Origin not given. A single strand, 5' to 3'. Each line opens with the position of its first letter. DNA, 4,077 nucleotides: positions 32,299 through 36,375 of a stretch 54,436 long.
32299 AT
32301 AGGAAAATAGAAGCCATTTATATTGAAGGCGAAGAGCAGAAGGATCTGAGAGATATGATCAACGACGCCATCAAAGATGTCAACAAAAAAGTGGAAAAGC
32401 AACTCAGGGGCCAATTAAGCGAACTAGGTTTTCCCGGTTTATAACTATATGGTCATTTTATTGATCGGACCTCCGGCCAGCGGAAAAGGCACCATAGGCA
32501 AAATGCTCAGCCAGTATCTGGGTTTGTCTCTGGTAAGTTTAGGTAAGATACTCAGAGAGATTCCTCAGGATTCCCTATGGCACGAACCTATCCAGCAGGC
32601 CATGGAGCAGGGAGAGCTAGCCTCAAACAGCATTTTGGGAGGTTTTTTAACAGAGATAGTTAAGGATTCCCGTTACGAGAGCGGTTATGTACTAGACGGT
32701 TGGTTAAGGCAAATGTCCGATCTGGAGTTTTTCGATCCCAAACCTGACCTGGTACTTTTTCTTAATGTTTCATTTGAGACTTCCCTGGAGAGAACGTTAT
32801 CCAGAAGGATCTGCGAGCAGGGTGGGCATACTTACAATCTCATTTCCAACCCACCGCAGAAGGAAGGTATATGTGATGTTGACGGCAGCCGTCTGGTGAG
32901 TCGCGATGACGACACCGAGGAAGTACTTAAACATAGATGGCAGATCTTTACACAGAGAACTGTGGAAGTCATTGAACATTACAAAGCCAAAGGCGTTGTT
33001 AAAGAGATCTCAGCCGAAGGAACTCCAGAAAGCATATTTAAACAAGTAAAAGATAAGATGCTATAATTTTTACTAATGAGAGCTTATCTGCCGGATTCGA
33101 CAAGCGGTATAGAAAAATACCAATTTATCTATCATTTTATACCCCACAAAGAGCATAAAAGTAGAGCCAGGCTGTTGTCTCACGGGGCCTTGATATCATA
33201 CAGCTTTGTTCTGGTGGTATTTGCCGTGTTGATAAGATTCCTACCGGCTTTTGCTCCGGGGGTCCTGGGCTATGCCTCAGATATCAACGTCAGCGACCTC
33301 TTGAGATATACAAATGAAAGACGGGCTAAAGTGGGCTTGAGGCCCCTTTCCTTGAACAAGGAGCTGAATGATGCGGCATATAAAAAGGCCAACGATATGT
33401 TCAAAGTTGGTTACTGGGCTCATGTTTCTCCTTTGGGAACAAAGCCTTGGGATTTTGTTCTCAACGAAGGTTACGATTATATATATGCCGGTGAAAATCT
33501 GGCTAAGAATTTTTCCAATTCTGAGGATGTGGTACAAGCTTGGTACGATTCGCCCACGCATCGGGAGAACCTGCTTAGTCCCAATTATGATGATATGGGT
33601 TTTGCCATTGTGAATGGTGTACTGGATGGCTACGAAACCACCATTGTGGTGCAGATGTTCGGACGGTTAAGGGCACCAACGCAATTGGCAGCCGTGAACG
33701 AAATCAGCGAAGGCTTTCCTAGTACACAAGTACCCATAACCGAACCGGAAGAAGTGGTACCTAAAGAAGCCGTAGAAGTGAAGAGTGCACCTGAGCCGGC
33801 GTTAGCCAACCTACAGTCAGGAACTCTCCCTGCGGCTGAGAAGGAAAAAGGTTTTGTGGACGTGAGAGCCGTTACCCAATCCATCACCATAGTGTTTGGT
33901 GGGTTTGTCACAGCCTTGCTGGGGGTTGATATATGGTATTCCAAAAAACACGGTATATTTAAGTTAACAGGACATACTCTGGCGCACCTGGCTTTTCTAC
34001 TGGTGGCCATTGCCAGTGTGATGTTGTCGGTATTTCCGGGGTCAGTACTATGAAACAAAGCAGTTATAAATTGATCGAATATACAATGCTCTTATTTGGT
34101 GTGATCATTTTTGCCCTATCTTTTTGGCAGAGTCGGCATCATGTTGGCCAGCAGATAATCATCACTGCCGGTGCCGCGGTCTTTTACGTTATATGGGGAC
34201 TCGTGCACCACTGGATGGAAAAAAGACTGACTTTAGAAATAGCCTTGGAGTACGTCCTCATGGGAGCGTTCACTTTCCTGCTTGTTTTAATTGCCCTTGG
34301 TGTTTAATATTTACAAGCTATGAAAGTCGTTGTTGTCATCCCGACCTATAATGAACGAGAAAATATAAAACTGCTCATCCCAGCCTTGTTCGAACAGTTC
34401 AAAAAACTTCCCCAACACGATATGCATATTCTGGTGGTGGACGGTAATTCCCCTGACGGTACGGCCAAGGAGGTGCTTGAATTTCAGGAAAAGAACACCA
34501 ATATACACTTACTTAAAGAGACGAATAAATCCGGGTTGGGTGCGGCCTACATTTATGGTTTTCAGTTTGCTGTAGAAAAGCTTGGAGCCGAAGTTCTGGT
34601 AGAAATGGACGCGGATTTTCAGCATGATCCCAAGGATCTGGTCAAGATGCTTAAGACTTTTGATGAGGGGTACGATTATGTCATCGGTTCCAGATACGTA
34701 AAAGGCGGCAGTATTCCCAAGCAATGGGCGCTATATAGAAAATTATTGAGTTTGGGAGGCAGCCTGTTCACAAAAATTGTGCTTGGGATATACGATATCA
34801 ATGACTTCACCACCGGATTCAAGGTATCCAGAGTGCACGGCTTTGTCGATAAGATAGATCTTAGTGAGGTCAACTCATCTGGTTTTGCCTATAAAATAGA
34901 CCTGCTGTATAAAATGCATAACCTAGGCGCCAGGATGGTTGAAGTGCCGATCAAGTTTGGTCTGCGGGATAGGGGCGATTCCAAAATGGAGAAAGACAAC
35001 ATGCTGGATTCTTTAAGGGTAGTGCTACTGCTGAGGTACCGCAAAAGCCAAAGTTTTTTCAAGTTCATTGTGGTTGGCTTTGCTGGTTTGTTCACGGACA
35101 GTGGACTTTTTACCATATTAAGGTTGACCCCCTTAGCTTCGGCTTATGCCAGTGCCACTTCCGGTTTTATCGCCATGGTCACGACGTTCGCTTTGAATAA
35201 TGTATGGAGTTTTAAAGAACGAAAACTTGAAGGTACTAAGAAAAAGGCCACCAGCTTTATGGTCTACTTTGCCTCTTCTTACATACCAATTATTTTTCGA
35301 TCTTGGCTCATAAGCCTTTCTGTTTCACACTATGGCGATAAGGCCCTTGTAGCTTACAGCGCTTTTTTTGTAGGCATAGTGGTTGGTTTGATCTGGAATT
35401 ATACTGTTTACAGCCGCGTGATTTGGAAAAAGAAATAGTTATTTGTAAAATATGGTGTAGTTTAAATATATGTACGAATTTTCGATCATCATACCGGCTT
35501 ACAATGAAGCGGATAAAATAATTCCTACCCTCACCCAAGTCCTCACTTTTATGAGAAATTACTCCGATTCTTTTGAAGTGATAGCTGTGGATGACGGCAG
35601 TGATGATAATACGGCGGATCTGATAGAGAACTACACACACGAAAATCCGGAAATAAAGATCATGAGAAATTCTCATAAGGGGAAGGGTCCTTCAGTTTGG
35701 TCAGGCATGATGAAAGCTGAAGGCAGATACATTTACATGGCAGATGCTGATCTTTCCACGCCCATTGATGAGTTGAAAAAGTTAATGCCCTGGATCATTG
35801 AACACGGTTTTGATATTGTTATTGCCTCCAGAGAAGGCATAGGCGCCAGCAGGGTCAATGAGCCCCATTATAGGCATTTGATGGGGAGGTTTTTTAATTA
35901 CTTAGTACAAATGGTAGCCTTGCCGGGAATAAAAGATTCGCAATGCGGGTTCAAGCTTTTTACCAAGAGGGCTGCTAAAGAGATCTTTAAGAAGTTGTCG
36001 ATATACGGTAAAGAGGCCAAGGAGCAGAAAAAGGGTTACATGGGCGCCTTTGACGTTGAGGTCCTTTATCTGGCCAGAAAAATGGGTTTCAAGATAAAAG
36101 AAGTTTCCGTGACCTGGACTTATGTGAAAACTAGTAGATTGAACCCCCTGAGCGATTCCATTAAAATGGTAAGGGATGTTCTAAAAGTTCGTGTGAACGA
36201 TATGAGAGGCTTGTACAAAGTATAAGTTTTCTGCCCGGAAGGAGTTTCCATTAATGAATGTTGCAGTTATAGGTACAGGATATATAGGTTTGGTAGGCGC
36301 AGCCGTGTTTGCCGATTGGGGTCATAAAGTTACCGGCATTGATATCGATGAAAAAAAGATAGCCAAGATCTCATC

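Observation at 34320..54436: A 20-kb or larger GT-C-rich two-compartment glycosylation locus with no recognisable initiating enzyme, polymerase or ligase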

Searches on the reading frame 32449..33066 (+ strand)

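Call 9: search_protein_families(library=pfam, proteins=[window:32449-33066:+], max_evalue=0.001)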
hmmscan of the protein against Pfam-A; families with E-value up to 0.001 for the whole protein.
window:32449-33066:+ (205 aa): 4 families
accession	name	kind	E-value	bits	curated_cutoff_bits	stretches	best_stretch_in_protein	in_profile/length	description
PF00406.28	ADK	-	2.1e-22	80.3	26.8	1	5-182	1-150/151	Adenylate kinase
PF05191.20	ADK_lid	-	2e-14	53.6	26.6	1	119-154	1-36/36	Adenylate kinase, active site lid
PF13207.12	AAA_17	-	5e-12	46.7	27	1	6-120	1-123/136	AAA domain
PF13238.12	AAA_18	-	5.6e-06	27.3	29.4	1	3-120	1-112/128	AAA domain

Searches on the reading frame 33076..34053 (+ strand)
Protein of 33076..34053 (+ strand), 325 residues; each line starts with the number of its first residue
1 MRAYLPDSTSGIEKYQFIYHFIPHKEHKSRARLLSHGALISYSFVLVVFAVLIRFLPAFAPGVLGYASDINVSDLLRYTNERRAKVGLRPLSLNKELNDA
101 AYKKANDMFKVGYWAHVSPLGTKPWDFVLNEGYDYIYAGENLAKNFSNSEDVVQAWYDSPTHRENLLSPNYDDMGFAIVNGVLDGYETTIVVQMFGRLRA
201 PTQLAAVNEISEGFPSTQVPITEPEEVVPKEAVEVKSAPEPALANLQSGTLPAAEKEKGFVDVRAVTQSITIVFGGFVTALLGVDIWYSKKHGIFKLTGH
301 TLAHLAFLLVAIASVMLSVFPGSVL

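Call 9: search_protein_families(library=pfam, proteins=[window:33076-34053:+], max_evalue=0.001)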
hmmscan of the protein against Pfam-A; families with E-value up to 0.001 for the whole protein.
window:33076-34053:+ (325 aa): 1 family
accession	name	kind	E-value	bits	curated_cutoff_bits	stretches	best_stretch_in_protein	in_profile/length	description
PF00188.32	CAP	-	1.3e-21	78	21.1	1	76-195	1-117/117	Cysteine-rich secretory protein family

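Call 90: search_protein_families(library=ncbifam, proteins=[window:33076-34053:+], max_evalue=0.00001)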
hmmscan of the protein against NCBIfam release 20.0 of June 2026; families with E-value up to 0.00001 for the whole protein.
window:33076-34053:+ (325 aa): 2 families
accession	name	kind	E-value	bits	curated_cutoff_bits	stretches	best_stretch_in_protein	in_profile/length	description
TIGR02909.1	spore_YkwD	subfamily_domain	3.5e-29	101.3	171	1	74-195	7-125/127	uncharacterized protein, YkwD family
NF052539.1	DivAsocLipDalA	equivalog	2.3e-14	53.6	200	1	76-179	52-155/169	divisome-associated lipoprotein DalA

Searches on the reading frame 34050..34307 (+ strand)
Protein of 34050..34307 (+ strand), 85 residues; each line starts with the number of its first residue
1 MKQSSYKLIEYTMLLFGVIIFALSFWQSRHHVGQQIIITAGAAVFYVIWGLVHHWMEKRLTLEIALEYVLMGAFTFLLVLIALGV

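Call 9: search_protein_families(library=pfam, proteins=[window:34050-34307:+], max_evalue=0.001)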
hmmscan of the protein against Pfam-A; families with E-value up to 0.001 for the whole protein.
window:34050-34307:+ (85 aa): 0 families

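Call 37: search_protein_families(library=pfam, proteins=[window:34050-34307:+], max_evalue=0.1)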
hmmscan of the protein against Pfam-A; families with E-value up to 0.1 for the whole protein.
window:34050-34307:+ (85 aa): 1 family
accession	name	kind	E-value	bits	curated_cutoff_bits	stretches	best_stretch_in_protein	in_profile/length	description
PF18900.5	DUF5656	-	0.0012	18.7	23.3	1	14-79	178-238/242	Protein of unknown function (DUF5656)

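Call 90: search_protein_families(library=ncbifam, proteins=[window:34050-34307:+], max_evalue=0.00001)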
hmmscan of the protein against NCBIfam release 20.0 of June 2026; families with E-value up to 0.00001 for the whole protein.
window:34050-34307:+ (85 aa): 0 families

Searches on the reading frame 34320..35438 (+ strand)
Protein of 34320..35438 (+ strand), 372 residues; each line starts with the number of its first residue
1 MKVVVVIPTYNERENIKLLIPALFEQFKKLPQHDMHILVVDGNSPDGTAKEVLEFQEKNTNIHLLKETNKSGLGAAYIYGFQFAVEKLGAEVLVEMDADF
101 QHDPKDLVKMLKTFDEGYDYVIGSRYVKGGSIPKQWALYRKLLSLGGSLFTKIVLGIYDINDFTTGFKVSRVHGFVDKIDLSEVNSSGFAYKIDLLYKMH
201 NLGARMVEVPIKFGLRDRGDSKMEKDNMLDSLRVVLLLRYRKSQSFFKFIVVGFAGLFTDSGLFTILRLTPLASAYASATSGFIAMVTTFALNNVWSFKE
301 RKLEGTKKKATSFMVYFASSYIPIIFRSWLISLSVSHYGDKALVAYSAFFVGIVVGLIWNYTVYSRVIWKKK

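Call 3: search_protein_families(library=pfam, proteins=[window:34320-35438:+], max_evalue=0.01)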
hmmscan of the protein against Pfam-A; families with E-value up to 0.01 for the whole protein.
window:34320-35438:+ (372 aa): 3 families
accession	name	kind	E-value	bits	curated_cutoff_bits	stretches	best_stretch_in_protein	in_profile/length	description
PF00535.33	Glycos_transf_2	-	2.3e-27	96.4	23.3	1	5-141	2-131/168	Glycosyl transferase family 2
PF04138.20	GtrA_DPMS_TM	-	2.9e-14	53.7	26.1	1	248-369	1-117/117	GtrA/DPMS, transmembrane domain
PF10111.15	Glyco_tranf_2_2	-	4.5e-05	23.5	27.3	1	5-112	2-104/276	Glycosyltransferase like family 2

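Call 7: search_protein_families(library=ncbifam, proteins=[window:34320-35438:+], max_evalue=0.001)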
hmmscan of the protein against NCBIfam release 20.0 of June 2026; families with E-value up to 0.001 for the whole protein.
window:34320-35438:+ (372 aa): 17 families
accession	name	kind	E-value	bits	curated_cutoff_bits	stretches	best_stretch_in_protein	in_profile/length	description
NF047588.1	GlcsyltransPgfSStrep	equivalog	5.2e-18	65.3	500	1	1-132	1-128/308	glycosyltransferase PgfS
TIGR04182.1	glyco_TIGR04182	equivalog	7.6e-17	61.6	325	1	2-255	1-233/293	S-layer glycoprotein N-glycosyltransferase AglJ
NF058614.1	PPMAGASynPpgS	equivalog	9.9e-16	57.8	370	1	3-218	2-201/226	polyprenyl-phospho-N-acetylgalactosaminyl synthase PpgS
NF007986.1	PRK10714.1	equivalog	8.2e-13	48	529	1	2-223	7-210/316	undecaprenyl-phosphate 4-deoxy-4-formamido-L-arabinose transferase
NF045692.1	OglycostaseCruG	equivalog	4.1e-09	35.8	600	1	2-121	42-160/386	2'-O-glycosyltransferase CruG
NF038302.1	EPS_HpsE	equivalog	9.2e-09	34.7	300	1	2-102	2-99/307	hormogonium polysaccharide biosynthesis glycosyltransferase HpsE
NF041875.1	EPS_EpsD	equivalog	2.6e-08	33.6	370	1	4-121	2-111/325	exopolysaccharide biosynthesis glycosyltransferase EpsD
TIGR03937.1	PgaC_IcaA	equivalog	3.7e-07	29.4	422.3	1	2-116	46-152/407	poly-beta-1,6-N-acetyl-D-glucosamine synthase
TIGR04283.1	glyco_like_mftF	equivalog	5.3e-07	29.4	182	1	5-56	3-50/221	TIGR04283 family arsenosugar biosynthesis glycosyltransferase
TIGR03469.1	HpnB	hypoth_equivalog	8.4e-07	28.3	379.25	1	2-114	45-160/386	hopene-associated glycosyltransferase HpnB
NF050050.1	ProtGlycPglI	equivalog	8.5e-07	28.6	500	1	2-128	3-122/306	GalNAc(5)-diNAcBac-PP-undecaprenol beta-1,3-glucosyltransferase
NF041391.1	DPhHxTase_Halo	equivalog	7.5e-06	25.1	375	1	9-223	3-192/213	dolichyl-phosphate hexose transferase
TIGR01556.1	rhamnosyltran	subfamily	2.9e-05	23.4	200.55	1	23-117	10-101/281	rhamnosyltransferase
TIGR03965.1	mycofact_glyco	equivalog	5.1e-05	22.3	280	1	2-125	75-190/467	mycofactocin biosynthesis glycosyltransferase MftF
NF007482.0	PRK10073.1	equivalog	0.00018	20.6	423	1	2-87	7-87/334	glycosyltransferase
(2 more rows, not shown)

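Call 74: search_solved_structures(query=window:34320-35438:+, max_evalue=0.00001)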
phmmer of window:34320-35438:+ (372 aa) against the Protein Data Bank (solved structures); distinct sequences matched with E-value up to 0.00001: 7.
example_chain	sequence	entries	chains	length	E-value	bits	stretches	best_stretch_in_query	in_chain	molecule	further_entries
5mlz_A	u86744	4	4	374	8.7e-44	153.4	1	1-369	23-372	Dolichol monophosphate mannose synthase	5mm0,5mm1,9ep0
9hwj_A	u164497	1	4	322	1.7e-11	47.2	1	2-270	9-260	Undecaprenyl-phosphate 4-deoxy-4-formamido-L-arabinose transferase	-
9bhc_C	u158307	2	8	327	1.4e-10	44.2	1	2-223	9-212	Undecaprenyl-phosphate 4-deoxy-4-formamido-L-arabinose transferase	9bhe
8vxh_A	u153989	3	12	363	2e-10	43.7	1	2-223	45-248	Undecaprenyl-phosphate 4-deoxy-4-formamido-L-arabinose transferase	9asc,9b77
5ekp_C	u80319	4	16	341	5.4e-09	39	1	3-136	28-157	Uncharacterized glycosyltransferase sll0501 | Glycosyltransferase sll0501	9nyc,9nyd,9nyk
9nye_A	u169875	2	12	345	5.6e-09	38.9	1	3-136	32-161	Glycosyltransferase sll0501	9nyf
5eke_A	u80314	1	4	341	6.1e-09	38.8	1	3-135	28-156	Uncharacterized glycosyltransferase sll0501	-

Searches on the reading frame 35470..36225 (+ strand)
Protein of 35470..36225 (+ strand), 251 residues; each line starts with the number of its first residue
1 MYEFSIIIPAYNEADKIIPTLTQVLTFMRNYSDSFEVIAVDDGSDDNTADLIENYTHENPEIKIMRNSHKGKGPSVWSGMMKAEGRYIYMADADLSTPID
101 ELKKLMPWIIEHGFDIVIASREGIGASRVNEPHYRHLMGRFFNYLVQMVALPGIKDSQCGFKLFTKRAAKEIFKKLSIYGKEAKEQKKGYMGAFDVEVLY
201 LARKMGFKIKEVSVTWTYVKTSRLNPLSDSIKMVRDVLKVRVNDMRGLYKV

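Call 3: search_protein_families(library=pfam, proteins=[window:35470-36225:+], max_evalue=0.01)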
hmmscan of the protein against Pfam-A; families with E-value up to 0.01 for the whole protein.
window:35470-36225:+ (251 aa): 3 families
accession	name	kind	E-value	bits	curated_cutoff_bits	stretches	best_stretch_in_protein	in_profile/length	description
PF00535.33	Glycos_transf_2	-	3.7e-31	108.8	23.3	1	5-173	1-168/168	Glycosyl transferase family 2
PF13641.12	Glyco_tranf_2_3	-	6.4e-08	33.3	27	1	4-210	3-202/230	Glycosyltransferase like family 2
PF10111.15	Glyco_tranf_2_2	-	1.6e-07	31.6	27.3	1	5-106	1-103/276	Glycosyltransferase like family 2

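Call 7: search_protein_families(library=ncbifam, proteins=[window:35470-36225:+], max_evalue=0.001)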
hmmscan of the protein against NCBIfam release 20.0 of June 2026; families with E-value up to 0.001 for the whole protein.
window:35470-36225:+ (251 aa): 20 families
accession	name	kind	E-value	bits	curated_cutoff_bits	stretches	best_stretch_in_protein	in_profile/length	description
NF047588.1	GlcsyltransPgfSStrep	equivalog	9.2e-19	67.8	500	1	4-179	3-173/308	glycosyltransferase PgfS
NF007986.1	PRK10714.1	equivalog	4.7e-17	62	529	1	4-166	8-166/316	undecaprenyl-phosphate 4-deoxy-4-formamido-L-arabinose transferase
TIGR03937.1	PgaC_IcaA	equivalog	4.9e-15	55.4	422.3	1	4-95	47-136/407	poly-beta-1,6-N-acetyl-D-glucosamine synthase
NF007482.0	PRK10073.1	equivalog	4.9e-14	52.1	423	1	3-116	7-117/334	glycosyltransferase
NF041875.1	EPS_EpsD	equivalog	5.6e-13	49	370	1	5-111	2-106/325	exopolysaccharide biosynthesis glycosyltransferase EpsD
TIGR04283.1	glyco_like_mftF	equivalog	3.3e-11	43.2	182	1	5-105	2-93/221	TIGR04283 family arsenosugar biosynthesis glycosyltransferase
TIGR03469.1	HpnB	hypoth_equivalog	5.2e-11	42.2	379.25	1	5-116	47-167/386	hopene-associated glycosyltransferase HpnB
NF058614.1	PPMAGASynPpgS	equivalog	1.9e-10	40.6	370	1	6-173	4-166/226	polyprenyl-phospho-N-acetylgalactosaminyl synthase PpgS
NF047683.1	TeichurnBiosyTuaG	equivalog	3.1e-10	40.1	400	1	4-118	8-120/252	teichuronic acid biosynthesis protein TuaG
NF041391.1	DPhHxTase_Halo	equivalog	4.9e-10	38.8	375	1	10-243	3-211/213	dolichyl-phosphate hexose transferase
TIGR04182.1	glyco_TIGR04182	equivalog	5e-10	39.2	325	1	5-239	3-216/293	S-layer glycoprotein N-glycosyltransferase AglJ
NF010496.0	PRK13915.1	equivalog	8e-10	38.3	262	1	4-101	33-133/307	glucosyl-3-phosphoglycerate synthase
NF050050.1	ProtGlycPglI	equivalog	2.2e-09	37.1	500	1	3-119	3-117/306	GalNAc(5)-diNAcBac-PP-undecaprenol beta-1,3-glucosyltransferase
NF038302.1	EPS_HpsE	equivalog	2.5e-09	36.6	300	1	3-94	2-96/307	hormogonium polysaccharide biosynthesis glycosyltransferase HpsE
TIGR03111.1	glyc2_xrt_Gpos1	hypoth_equivalog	7.6e-07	28.3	363.95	1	4-106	51-153/439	TIGR03111 family XrtG-associated glycosyltransferase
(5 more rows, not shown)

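Call 75: search_solved_structures(query=window:35470-36225:+, max_evalue=0.00001)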
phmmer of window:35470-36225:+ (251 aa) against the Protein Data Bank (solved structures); distinct sequences matched with E-value up to 0.00001: 15.
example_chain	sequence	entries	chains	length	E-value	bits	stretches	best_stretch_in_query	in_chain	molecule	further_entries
5mlz_A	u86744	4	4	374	9.6e-16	61.4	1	4-164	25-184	Dolichol monophosphate mannose synthase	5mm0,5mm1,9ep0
9hwj_A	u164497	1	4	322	5.5e-14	55.6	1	4-165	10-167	Undecaprenyl-phosphate 4-deoxy-4-formamido-L-arabinose transferase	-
9bhc_C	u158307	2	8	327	1.6e-13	54.1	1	4-164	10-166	Undecaprenyl-phosphate 4-deoxy-4-formamido-L-arabinose transferase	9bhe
8vxh_A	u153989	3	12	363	2e-13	53.8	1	4-164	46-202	Undecaprenyl-phosphate 4-deoxy-4-formamido-L-arabinose transferase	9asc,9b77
5eke_A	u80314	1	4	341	1.1e-12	51.4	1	3-166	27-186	Uncharacterized glycosyltransferase sll0501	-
5ekp_C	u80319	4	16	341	1.1e-12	51.4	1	3-166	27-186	Uncharacterized glycosyltransferase sll0501 | Glycosyltransferase sll0501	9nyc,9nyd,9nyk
9nye_A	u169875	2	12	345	1.1e-12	51.4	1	3-166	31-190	Glycosyltransferase sll0501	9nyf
5tze_C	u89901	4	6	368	1.1e-10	44.8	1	3-133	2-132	Glycosyl transferase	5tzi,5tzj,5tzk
5tz8_A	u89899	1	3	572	2.4e-10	43.7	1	3-132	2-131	Glycosyl transferase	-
2z87_A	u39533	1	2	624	2.6e-10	43.6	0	5-95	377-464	Chondroitin synthase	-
2z86_A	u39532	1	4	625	2.6e-10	43.6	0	5-95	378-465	Chondroitin synthase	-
5hea_A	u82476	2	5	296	1.7e-09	40.9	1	4-122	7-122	Putative glycosyltransferase (GalT1)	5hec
3bcv_A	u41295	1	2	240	2.4e-08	37.2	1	4-97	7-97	Putative glycosyltransferase protein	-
6yv7_B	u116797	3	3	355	6.1e-07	32.5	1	5-134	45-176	Glycosyl transferase, family 2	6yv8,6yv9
6yv7_A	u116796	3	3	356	6.1e-07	32.5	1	5-134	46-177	Glycosyl transferase, family 2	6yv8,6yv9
